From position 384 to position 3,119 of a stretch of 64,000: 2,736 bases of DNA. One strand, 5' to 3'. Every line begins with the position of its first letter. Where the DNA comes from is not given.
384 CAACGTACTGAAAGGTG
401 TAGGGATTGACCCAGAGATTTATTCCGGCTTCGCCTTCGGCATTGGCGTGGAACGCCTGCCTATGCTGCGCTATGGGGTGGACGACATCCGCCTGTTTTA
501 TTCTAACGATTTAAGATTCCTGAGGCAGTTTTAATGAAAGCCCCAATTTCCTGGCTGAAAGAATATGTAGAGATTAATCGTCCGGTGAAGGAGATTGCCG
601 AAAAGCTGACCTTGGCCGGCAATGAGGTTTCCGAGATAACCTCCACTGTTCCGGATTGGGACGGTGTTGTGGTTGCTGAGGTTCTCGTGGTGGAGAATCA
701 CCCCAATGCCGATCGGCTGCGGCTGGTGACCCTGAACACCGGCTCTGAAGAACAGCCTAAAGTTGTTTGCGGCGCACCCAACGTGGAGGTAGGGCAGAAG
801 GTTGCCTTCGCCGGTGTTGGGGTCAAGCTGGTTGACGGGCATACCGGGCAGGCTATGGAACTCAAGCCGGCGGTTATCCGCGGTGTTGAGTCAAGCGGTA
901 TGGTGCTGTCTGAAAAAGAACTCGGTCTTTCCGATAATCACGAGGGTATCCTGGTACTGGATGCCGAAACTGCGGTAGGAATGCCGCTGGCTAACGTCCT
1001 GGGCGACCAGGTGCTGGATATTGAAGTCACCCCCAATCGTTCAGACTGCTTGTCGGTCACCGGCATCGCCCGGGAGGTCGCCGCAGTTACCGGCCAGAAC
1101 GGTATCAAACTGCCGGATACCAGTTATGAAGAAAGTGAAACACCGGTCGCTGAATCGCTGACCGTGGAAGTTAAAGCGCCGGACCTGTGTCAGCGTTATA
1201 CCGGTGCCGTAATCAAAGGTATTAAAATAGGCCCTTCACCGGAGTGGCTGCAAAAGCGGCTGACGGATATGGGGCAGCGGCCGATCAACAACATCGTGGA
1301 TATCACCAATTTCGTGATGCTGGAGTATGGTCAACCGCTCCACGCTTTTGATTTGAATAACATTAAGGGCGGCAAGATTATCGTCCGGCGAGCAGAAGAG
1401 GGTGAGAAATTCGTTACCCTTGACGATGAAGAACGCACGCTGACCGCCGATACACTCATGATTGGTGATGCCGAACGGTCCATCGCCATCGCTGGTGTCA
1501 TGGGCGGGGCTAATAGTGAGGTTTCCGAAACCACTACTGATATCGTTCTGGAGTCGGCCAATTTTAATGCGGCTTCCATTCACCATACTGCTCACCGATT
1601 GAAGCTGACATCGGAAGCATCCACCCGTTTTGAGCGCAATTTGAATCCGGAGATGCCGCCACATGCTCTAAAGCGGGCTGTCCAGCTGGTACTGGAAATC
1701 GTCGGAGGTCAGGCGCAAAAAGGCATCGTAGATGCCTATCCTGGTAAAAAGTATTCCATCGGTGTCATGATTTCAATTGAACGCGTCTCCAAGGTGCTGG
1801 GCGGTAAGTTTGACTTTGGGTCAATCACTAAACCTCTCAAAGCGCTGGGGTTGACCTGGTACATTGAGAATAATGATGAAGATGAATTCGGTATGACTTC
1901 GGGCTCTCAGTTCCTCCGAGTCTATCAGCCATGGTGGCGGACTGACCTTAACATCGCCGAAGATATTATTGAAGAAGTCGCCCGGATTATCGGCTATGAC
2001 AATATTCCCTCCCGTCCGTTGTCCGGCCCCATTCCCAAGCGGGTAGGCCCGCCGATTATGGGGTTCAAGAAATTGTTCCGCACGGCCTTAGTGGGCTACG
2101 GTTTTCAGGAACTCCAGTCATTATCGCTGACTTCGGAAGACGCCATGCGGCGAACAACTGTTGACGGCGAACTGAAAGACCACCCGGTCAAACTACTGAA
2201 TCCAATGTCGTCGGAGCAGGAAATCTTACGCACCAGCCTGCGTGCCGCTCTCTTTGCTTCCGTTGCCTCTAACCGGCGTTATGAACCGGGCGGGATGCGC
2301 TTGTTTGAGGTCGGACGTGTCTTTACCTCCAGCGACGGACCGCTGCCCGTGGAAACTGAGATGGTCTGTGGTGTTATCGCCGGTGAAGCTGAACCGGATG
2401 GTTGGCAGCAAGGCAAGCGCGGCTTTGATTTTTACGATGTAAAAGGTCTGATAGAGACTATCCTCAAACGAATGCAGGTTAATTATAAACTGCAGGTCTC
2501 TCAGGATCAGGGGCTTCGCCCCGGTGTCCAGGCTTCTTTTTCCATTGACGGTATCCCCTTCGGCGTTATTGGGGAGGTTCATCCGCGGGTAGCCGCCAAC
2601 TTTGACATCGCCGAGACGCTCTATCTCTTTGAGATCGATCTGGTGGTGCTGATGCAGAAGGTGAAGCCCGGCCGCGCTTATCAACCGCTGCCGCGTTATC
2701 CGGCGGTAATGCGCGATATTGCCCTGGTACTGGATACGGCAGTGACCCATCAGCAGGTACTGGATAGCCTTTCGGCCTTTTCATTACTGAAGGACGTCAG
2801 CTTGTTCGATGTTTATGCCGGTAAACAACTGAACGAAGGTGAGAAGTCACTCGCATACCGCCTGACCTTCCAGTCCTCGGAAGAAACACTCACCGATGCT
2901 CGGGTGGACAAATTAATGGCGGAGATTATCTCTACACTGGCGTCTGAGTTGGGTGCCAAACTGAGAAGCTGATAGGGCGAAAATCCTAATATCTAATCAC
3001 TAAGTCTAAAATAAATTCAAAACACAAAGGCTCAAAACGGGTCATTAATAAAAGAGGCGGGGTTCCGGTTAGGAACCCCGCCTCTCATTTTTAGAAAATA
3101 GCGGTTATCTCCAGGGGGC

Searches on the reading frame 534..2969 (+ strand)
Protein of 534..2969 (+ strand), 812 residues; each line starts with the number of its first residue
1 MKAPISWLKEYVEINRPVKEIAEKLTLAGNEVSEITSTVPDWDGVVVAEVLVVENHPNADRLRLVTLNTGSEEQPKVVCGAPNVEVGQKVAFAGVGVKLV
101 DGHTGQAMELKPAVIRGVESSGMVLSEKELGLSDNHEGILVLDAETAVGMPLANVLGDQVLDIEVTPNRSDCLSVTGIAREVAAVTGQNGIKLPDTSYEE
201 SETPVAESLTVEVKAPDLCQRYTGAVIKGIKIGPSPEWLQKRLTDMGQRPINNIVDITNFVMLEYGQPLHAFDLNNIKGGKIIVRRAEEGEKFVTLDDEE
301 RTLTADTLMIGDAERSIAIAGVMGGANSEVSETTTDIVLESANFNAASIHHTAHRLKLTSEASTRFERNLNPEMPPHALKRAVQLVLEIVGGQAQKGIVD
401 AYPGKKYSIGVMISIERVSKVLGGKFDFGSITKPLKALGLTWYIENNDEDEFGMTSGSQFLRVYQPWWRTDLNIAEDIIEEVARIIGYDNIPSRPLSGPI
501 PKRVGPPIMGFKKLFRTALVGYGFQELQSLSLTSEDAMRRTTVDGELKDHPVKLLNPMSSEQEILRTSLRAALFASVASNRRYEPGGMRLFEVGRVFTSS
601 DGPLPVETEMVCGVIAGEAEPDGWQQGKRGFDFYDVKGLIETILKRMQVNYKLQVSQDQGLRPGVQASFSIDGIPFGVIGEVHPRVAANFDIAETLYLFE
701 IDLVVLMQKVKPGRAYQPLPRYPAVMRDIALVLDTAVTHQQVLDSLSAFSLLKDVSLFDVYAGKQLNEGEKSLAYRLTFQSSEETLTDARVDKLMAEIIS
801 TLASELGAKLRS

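Call 67: search_protein_families(library=pfam, proteins=[window:534-2969:+], max_evalue=0.00001)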
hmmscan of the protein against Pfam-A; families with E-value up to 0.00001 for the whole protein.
window:534-2969:+ (812 aa): 5 families
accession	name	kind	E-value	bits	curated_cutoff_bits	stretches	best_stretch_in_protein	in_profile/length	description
PF03483.22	B3_4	-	2e-71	239.6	29.3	1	219-391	2-174/174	B3/4 domain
PF17759.6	tRNA_synthFbeta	-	6.6e-54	183.1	22.4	1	491-703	1-214/214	Phenylalanyl tRNA synthetase beta chain CLM domain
PF03147.19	FDX-ACB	-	4.4e-28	98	31.1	1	720-811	1-94/94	Ferredoxin-fold anticodon binding domain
PF01588.26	tRNA_bind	-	3.4e-18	65.9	27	1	45-150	1-95/96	Putative tRNA binding domain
PF03484.21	B5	-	2.4e-13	50.5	28.6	1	413-488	3-67/67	tRNA synthetase B5 domain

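Call 72: find_homologous_proteins(query=window:534-2969:+, max_evalue=1e-50)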
Query window:534-2969:+ (812 aa): 8000 proteins with E <= 1e-50 among 8000 candidates; the best 120 are listed.
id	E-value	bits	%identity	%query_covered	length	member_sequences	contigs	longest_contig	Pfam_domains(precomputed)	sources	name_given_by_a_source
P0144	0.0e+0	1713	94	100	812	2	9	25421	PF03483.23,PF03147.20,PF03484.22,PF17759.7,PF01588.27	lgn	-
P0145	0.0e+0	1619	88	100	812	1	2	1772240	PF03483.23,PF03147.20,PF03484.22,PF17759.7,PF01588.27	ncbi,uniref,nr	ncbi:MAG: phenylalanine--tRNA ligase subunit beta [Dehalogenimonas sp.]|uniref:Phenylalanine--tRNA l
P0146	0.0e+0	1519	82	100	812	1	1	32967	PF03483.23,PF03147.20,PF03484.22,PF17759.7,PF01588.27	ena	-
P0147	0.0e+0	1497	79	100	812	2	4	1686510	PF03483.23,PF03147.20,PF03484.22,PF17759.7,PF01588.27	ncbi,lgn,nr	ncbi:phenylalanyl-tRNA synthetase, beta subunit [Dehalogenimonas lykanthroporepellens BL-DC-9]|nr:ph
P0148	0.0e+0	1438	78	100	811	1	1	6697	PF03483.23,PF03147.20,PF03484.22,PF17759.7,PF01588.27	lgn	-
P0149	0.0e+0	1414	76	100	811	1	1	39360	PF03483.23,PF03147.20,PF03484.22,PF17759.7,PF01588.27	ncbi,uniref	ncbi:phenylalanine--tRNA ligase subunit beta [Dehalogenimonas sp. THU2]|uniref:phenylalanine--tRNA l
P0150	0.0e+0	1329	72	100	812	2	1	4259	PF03483.23,PF03147.20,PF03484.22,PF17759.7,PF01588.27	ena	-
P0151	0.0e+0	1284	70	100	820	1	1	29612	PF03483.23,PF03147.20,PF03484.22,PF17759.7,PF01588.27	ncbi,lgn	-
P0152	0.0e+0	1263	69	100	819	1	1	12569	PF03483.23,PF03147.20,PF03484.22,PF17759.7,PF01588.27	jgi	-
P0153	0.0e+0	1254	69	100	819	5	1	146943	PF03483.23,PF03147.20,PF03484.22,PF17759.7,PF01588.27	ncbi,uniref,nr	ncbi:phenylalanine--tRNA ligase subunit beta [Dehalogenimonas alkenigignens]|uniref:phenylalanine--t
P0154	0.0e+0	1233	68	100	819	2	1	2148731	PF03483.23,PF03147.20,PF03484.22,PF17759.7,PF01588.27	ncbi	ncbi:MAG: phenylalanine--tRNA ligase subunit beta [Dehalogenimonas sp.]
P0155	0.0e+0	1219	67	100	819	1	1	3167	PF03483.23,PF03147.20,PF03484.22,PF17759.7,PF01588.27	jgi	jgi:phenylalanyl-tRNA synthetase beta chain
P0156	0.0e+0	1219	68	100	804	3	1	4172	PF03483.23,PF03147.20,PF03484.22,PF17759.7,PF01588.27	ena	-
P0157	0.0e+0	1217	67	100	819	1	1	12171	PF03483.23,PF03147.20,PF03484.22,PF17759.7,PF01588.27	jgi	jgi:phenylalanyl-tRNA synthetase beta chain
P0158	0.0e+0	1175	69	93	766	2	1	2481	PF03483.23,PF03147.20,PF03484.22,PF17759.7,PF01588.27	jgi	jgi:phenylalanyl-tRNA synthetase beta chain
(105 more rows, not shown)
